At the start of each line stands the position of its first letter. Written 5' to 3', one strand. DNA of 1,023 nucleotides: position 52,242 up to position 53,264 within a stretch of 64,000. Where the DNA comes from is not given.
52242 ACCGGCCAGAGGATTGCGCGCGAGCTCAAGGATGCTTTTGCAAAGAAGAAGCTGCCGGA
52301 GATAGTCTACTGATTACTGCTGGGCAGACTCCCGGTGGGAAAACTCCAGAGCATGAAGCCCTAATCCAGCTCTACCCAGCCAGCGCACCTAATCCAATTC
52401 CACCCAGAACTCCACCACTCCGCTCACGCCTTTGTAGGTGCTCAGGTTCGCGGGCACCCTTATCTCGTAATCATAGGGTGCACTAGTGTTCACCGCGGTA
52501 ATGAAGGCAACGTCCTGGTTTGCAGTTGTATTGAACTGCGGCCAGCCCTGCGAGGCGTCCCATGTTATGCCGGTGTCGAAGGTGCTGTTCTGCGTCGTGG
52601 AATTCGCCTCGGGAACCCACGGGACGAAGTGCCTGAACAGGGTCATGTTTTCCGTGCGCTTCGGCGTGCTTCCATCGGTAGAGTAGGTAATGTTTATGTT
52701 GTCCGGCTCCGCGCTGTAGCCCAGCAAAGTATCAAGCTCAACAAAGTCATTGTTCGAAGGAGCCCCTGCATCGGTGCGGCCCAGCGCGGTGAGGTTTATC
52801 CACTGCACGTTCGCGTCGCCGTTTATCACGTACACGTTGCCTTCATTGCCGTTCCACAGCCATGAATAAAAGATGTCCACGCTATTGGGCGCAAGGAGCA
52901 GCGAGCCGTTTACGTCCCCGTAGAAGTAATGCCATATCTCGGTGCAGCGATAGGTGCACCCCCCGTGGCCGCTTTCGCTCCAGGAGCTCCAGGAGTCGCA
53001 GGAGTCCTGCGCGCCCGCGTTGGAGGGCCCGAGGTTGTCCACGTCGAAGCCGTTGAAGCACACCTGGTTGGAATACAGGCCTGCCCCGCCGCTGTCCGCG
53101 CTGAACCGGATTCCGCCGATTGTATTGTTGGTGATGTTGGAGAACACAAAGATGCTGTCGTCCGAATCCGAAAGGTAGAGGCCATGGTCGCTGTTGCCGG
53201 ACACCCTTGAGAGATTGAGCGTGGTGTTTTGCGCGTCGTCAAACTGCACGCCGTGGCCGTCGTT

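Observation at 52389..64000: Giant (>3865 aa) modular, sequon-saturated surface protein: best candidate for a novel cell-surface or adhesion system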

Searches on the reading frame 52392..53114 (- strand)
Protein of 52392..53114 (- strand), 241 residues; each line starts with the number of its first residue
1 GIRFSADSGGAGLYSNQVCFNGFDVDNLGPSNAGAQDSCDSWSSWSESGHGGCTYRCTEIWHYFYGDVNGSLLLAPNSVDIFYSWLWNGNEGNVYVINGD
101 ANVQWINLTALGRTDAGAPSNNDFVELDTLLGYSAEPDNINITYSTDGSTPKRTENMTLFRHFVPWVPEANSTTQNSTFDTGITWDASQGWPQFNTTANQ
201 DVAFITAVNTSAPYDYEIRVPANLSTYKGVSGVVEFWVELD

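Call 19: search_protein_families(library=pfam, proteins=[window:52392-53114:-], max_evalue=1)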
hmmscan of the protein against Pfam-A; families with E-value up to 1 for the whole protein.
seq(241 aa): 1 family
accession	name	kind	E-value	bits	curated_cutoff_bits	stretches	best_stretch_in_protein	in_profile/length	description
PF13290.12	CHB_HEX_C_1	-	0.15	12.5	22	1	135-154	16-35/67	Chitobiase/beta-hexosaminidase C-terminal domain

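Call 42: find_homologous_proteins(query=A2, max_evalue=0.001)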
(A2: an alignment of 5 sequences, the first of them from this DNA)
Query A2 (5 sequences) (196 aa, profile of the alignment): 150 proteins with E <= 0.001 among 3053 candidates; the best 120 are listed.
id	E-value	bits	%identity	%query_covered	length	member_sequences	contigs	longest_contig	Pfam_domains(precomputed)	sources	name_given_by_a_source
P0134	1.3e-85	305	75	100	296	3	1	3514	PF13229.13,PF05048.20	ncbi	ncbi:MAG: right-handed parallel beta-helix repeat-containing protein, partial [Candidatus Bilamarcha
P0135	1.6e-75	272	66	99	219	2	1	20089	-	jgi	-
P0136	3.1e-67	245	62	99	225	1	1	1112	-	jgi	jgi:hypothetical protein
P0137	2.6e-62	228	60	94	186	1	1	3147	-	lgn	-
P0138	2.1e-52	196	27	94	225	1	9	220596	-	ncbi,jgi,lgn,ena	-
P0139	8.5e-52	194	51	100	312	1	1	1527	PF13229.13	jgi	jgi:hypothetical protein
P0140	6.3e-42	162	27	94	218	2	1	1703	-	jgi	-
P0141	7.4e-31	126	26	94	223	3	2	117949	-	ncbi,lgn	ncbi:MAG: hypothetical protein ACPL06_03200 [Candidatus Anstonellales archaeon]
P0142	1.9e-29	121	26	94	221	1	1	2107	-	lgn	-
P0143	2.6e-29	121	24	93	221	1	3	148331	-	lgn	-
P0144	3.3e-29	120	37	18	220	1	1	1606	-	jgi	-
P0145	7.9e-29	119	24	94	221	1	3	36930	-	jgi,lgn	-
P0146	8.5e-29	119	36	27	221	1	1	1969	-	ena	-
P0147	9.6e-29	119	25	94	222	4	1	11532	-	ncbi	ncbi:MAG: hypothetical protein QW171_04755 [Candidatus Bilamarchaeaceae archaeon]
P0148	1.2e-28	119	36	24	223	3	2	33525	-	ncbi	ncbi:MAG: hypothetical protein QXY05_01490 [Candidatus Anstonellales archaeon]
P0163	2.1e-25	108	26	94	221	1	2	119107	-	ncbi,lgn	ncbi:MAG: hypothetical protein ABII71_00335 [Candidatus Micrarchaeota archaeon]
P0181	1.7e-23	102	28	93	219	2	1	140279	-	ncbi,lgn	ncbi:MAG: hypothetical protein QW255_01630 [Candidatus Bilamarchaeaceae archaeon]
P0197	1.8e-21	95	35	26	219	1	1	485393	-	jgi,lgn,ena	-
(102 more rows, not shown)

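Call 44: find_encoding_contigs(protein=P0163, flank=10000, max_places=2)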
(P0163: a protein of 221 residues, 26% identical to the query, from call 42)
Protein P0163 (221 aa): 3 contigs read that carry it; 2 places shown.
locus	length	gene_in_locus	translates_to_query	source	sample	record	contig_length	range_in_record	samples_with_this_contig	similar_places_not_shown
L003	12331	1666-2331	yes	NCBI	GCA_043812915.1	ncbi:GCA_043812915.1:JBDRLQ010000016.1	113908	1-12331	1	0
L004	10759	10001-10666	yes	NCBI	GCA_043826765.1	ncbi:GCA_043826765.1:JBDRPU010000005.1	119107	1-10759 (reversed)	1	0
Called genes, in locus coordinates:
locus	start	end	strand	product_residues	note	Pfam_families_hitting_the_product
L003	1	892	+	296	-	PF08245:Mur_ligase_M, PF02875:Mur_ligase_C, PF27239:FOL3_C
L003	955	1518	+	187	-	PF08745:PIN_5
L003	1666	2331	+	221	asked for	-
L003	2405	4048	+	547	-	-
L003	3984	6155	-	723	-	PF13620:CarboxypepD_reg (faint)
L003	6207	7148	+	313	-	PF13385:Laminin_G_3, PF02210:Laminin_G_2 (weak)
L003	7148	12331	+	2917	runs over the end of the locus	PF05048:NosD (weak), PF13229:Beta_helix, PF05048:NosD, PF13229:Beta_helix, PF05048:NosD, PF13229:Beta_helix, PF05048:NosD, PF13229:Beta_helix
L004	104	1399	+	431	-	-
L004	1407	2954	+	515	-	-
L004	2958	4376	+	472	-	-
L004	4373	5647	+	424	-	-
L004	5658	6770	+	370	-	-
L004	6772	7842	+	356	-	-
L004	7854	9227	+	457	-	PF08245:Mur_ligase_M, PF02875:Mur_ligase_C, PF27239:FOL3_C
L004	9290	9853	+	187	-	PF08745:PIN_5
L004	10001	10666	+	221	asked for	-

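Call 46: list_cluster_members(proteins=[P0138, P0001, P0134])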
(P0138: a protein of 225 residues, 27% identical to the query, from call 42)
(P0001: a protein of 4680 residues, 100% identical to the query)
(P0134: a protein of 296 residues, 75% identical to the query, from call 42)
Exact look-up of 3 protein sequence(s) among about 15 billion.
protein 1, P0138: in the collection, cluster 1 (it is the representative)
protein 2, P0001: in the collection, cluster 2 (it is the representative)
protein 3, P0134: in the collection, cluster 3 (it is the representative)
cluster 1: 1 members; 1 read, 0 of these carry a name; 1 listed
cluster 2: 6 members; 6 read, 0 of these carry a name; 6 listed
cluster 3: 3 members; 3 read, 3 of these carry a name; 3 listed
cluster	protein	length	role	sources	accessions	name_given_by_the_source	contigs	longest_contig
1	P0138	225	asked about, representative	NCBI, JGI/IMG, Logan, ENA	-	-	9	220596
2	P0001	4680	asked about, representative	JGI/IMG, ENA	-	-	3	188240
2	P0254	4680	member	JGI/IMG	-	-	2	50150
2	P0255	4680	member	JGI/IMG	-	-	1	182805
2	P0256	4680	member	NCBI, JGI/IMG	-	-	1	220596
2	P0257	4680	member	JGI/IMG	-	-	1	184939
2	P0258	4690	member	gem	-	-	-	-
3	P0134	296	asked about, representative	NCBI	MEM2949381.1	MAG: right-handed parallel beta-helix repeat-containing protein, partial [Candidatus ...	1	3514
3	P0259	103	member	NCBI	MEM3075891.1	MAG: hypothetical protein QW590_03640, partial [Candidatus Bilamarchaeaceae archaeon]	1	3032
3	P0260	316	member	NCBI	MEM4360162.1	MAG: right-handed parallel beta-helix repeat-containing protein, partial [Candidatus ...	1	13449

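Call 52: find_encoding_contigs(protein=P0181, flank=10000, max_places=1)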
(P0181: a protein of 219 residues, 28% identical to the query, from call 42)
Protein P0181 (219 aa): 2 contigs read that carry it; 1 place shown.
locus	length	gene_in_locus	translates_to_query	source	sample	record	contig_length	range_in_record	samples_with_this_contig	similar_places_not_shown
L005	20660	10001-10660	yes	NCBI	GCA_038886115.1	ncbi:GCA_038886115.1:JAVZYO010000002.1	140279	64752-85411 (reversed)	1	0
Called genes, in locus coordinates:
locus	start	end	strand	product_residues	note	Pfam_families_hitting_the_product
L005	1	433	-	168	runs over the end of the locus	-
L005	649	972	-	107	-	-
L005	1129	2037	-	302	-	PF03851:UvdE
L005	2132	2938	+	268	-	PF03891:DUF333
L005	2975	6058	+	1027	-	PF13229:Beta_helix, PF05048:NosD, PF13229:Beta_helix, PF05048:NosD, PF13229:Beta_helix, PF05048:NosD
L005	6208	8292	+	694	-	-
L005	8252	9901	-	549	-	-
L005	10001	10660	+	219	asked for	-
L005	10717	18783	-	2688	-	PF00082:Peptidase_S8, PF05048:NosD, PF13229:Beta_helix, PF05048:NosD, PF13229:Beta_helix, PF05048:NosD, PF13229:Beta_helix, PF13229:Beta_helix, +8 more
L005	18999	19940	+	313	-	PF00297:Ribosomal_L3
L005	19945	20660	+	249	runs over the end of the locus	PF00573:Ribosomal_L4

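Call 53: find_encoding_contigs(protein=P0197, flank=10000, max_places=1)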
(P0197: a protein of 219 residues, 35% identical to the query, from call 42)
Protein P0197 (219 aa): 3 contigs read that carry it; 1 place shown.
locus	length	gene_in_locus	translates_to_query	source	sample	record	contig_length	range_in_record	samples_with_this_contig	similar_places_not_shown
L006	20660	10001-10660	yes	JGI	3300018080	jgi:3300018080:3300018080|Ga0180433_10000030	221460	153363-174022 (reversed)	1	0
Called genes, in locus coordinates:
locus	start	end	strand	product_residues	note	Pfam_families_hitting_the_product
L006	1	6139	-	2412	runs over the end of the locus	PF05048:NosD, PF13229:Beta_helix, PF05048:NosD, PF13229:Beta_helix, PF05048:NosD, PF13229:Beta_helix, PF05048:NosD (weak), PF13229:Beta_helix (weak)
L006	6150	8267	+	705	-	-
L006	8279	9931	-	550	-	-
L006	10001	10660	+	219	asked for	-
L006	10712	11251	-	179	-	PF01467:CTP_transf_like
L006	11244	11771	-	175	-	PF12746:GNAT_acetyltran (weak), PF13420:Acetyltransf_4, PF13302:Acetyltransf_3, PF13673:Acetyltransf_10, PF00583:Acetyltransf_1, PF13508:Acetyltransf_7, PF08445:FR47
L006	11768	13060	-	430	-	PF01336:tRNA_anti-codon, PF00152:tRNA-synt_2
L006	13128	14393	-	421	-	PF00009:GTP_EFTU, PF01926:MMR_HSR1 (faint), PF14578:GTP_EFTU_D4 (weak), PF03144:GTP_EFTU_D2, PF03143:GTP_EFTU_D3, PF22594:GTP-eEF1A_C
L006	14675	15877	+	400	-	-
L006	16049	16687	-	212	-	PF00318:Ribosomal_S2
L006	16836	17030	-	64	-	PF01194:RNA_pol_N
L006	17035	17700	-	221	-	PF00380:Ribosomal_S9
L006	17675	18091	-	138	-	PF00572:Ribosomal_L13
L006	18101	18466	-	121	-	PF17135:Ribosomal_L18, PF00828:Ribosomal_L27A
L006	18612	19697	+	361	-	-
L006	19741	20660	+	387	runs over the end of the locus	PF00155:Aminotran_1_2 (weak), PF00266:Aminotran_5, PF01212:Beta_elim_lyase, PF01041:DegT_DnrJ_EryC1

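Call 55: predict_structure(alignment_id=A3)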
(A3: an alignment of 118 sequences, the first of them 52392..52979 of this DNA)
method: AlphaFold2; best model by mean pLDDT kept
length: 196 residues; sequences in the alignment: 118
mean_pLDDT: 84.6   pTM: 0.80
mean pLDDT of the five models: 84.6, 82.6, 82.1, 81.2, 80.0
residues with pLDDT >= 90: 86; 70-90: 85; 50-70: 20; < 50: 5
segments of 3 or more residues with pLDDT < 50: 1-4
pLDDT, mean of each block of 10 residues (from residue 1): 48 81 90 93 88 83 90 89 91 91 90 91 75 88 84 85 91 86 70 90
secondary structure, 60 per line:
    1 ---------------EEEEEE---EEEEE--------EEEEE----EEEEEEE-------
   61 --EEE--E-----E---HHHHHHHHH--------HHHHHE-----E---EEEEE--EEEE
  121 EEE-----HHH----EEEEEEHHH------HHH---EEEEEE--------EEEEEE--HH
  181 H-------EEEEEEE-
elements in order: E16-21 E25-29 E38-42 E47-53 E63-65 H78-86 H95-99 E110-114 E117-123 E136-141 E157-162 E171-176 E189-195

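Call 58: fold_search(model_id=the predicted structure, library=pdb)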
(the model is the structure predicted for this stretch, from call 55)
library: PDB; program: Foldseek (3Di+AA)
matches with E <= 10: 105; with E <= 0.001: 0
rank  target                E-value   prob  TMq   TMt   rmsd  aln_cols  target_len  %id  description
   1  5f93_B                2.3e-01  0.03  0.13  0.08  20.6       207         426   11  Blood group antigen binding adhesin BabA of Helicobacter pylori strain A730 in complex with blood group H Lewis b hexa (released 2016-01-20)
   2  5nbo_A                3.4e-01  0.03  0.14  0.13  15.5       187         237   10  Bacteroides ovatus mixed linkage glucan PUL (MLGUL) GH16 (released 2017-10-25)
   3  7aeb_M                4.6e-01  0.03  0.12  0.10  15.7       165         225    7  Cryo-EM structure of an extracellular contractile injection system in marine bacterium Algoriphagus machipongonensis,  (released 2022-02-16)
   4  5f93_A                5.8e-01  0.02  0.13  0.08  20.2       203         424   10  Blood group antigen binding adhesin BabA of Helicobacter pylori strain A730 in complex with blood group H Lewis b hexa (released 2016-01-20)
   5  4tzj                  8.7e-01  0.02  0.14  0.12  18.7       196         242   14  Structure of C. elegans HIM-3 bound to HTP-3 closure motif-4 (released 2014-11-19)
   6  3bop_C                1.1e+00  0.02  0.17  0.19  15.6       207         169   11  Structure of mouse beta-neurexin 2D4 (released 2008-03-25)
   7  5f8r_B                1.1e+00  0.01  0.14  0.08  20.0       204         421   12  Blood group antigen binding adhesin BabA of Helicobacter pylori strain S831 in complex with blood group H Lewis b hexa (released 2016-01-20)
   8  4zh0                  1.2e+00  0.02  0.14  0.07  17.8       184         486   11  Structure of Helicobacter pylori adhesin BabA determined by SeMet SAD (released 2015-08-19)
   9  9ncf_A                1.2e+00  0.01  0.14  0.09  21.8       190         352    8  Icosahedral capsid assembly of phage JohannRWettstein (Bas63) (released 2025-11-19)
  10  5f7n_A                1.3e+00  0.01  0.15  0.09  17.0       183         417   11  Blood group antigen binding adhesin BabA of Helicobacter pylori strain 17875 in complex with blood group A Lewis b pen (released 2016-01-20)
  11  5f7m_A                1.3e+00  0.01  0.13  0.08  18.7       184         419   13  Blood group antigen binding adhesin BabA of Helicobacter pylori strain 17875 in complex with blood group H Lewis b hex (released 2016-01-20)
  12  5f93_E                1.3e+00  0.01  0.14  0.08  20.2       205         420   12  Blood group antigen binding adhesin BabA of Helicobacter pylori strain A730 in complex with blood group H Lewis b hexa (released 2016-01-20)
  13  2k3h_MODEL_1_A        1.4e+00  0.02  0.13  0.17  16.6       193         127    8  Structural determinants for Ca2+ and PIP2 binding by the C2A domain of rabphilin-3A (released 2008-10-21)
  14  5f7l_A                1.4e+00  0.01  0.07  0.05  13.7        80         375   15  Blood group antigen binding adhesin BabA of Helicobacter pylori strain 17875 in complex with Nanobody Nb-ER14 (released 2016-01-20)
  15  5f7l_C                1.4e+00  0.01  0.07  0.05  13.7        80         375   15  Blood group antigen binding adhesin BabA of Helicobacter pylori strain 17875 in complex with Nanobody Nb-ER14 (released 2016-01-20)
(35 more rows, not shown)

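Call 60: search_protein_families(library=pfam, proteins=[L005:10717-18783:-, L005:2975-6058:+, L003:6207-7148:+], max_evalue=0.1)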
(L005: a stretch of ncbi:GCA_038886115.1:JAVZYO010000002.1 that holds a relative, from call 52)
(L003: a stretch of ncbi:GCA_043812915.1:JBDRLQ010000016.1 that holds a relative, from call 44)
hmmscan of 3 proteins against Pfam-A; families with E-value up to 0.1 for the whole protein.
L005:10717-18783:- (2688 aa): 3 families
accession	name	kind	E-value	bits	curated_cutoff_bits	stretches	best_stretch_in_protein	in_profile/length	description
PF13229.12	Beta_helix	-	3.8e-115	381.3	25.9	13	2333-2471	2-144/158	Right handed beta helix region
PF05048.19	NosD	-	1e-83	280.4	23.6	10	1143-1281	28-169/212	Periplasmic copper-binding protein (NosD)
PF00082.27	Peptidase_S8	-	8.8e-32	111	21.8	1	294-513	1-272/288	Subtilase family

L005:2975-6058:+ (1027 aa): 2 families
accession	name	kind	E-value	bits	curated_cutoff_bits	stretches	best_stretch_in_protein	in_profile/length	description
PF13229.12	Beta_helix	-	6.3e-54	182.3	25.9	4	382-528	3-149/158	Right handed beta helix region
PF05048.19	NosD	-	5.3e-47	160.4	23.6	4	61-221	12-168/212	Periplasmic copper-binding protein (NosD)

L003:6207-7148:+ (313 aa): 2 families
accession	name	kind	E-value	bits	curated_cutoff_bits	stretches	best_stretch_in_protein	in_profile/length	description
PF13385.13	Laminin_G_3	-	7.1e-11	42.9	27.6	1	165-304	16-147/151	Concanavalin A-like lectin/glucanases superfamily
PF02210.31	Laminin_G_2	-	4.3e-07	30.9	22.9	1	180-295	5-121/126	Laminin G domain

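Call 62: fold_search(model_id=the predicted structure, library=viral)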
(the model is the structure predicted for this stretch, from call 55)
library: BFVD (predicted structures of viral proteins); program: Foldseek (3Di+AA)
matches with E <= 10: 138; with E <= 0.001: 0
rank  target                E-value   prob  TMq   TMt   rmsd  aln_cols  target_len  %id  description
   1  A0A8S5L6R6            3.9e-02  0.16  0.17  0.18  12.1       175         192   13  Tail protein [Siphoviridae sp. ct45W1]
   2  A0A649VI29            2.1e-01  0.12  0.20  0.21  11.5       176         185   10  (no name in the UniProt tables at hand)
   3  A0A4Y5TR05            3.2e-01  0.06  0.17  0.16  17.7       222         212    8  (no name in the UniProt tables at hand)
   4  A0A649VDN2            3.4e-01  0.06  0.17  0.14  15.4       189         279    6  Major tail protein [Mycobacterium phage Indlulamithi]
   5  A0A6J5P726            4.0e-01  0.04  0.18  0.13  19.4       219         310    7  Bacteriophage lambda, Stf, side tail fibre-repeat-2 [uncultured Caudovirales phage]
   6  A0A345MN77            4.3e-01  0.03  0.12  0.11  18.3       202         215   10  (no name in the UniProt tables at hand)
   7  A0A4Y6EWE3            4.8e-01  0.06  0.19  0.16  12.4       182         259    6  Major tail protein [Mycobacterium phage LilSpotty]
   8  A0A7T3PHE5            6.4e-01  0.03  0.16  0.16  16.8       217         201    9  (no name in the UniProt tables at hand)
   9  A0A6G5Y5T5            6.8e-01  0.06  0.19  0.07  15.9       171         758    8  (no name in the UniProt tables at hand)
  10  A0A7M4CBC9            7.2e-01  0.03  0.16  0.16  18.6       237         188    7  Uncharacterized protein [Cytorhabdovirus caricae]
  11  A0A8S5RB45            7.7e-01  0.02  0.15  0.12  24.0       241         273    8  Putative structural protein [virus sp. ctmTa7]
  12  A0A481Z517            9.1e-01  0.05  0.15  0.17  14.6       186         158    8  Uncharacterized protein [Pithovirus LCPAC104]
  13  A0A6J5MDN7            9.1e-01  0.02  0.14  0.13  22.6       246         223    9  Uncharacterized protein [uncultured Caudovirales phage]
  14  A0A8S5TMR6            1.0e+00  0.03  0.15  0.15  13.4       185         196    8  Tail tube protein [Siphoviridae sp. cttaA39]
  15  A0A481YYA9            1.0e+00  0.02  0.15  0.16  15.9       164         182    8  Uncharacterized protein [Marseillevirus LCMAC202]
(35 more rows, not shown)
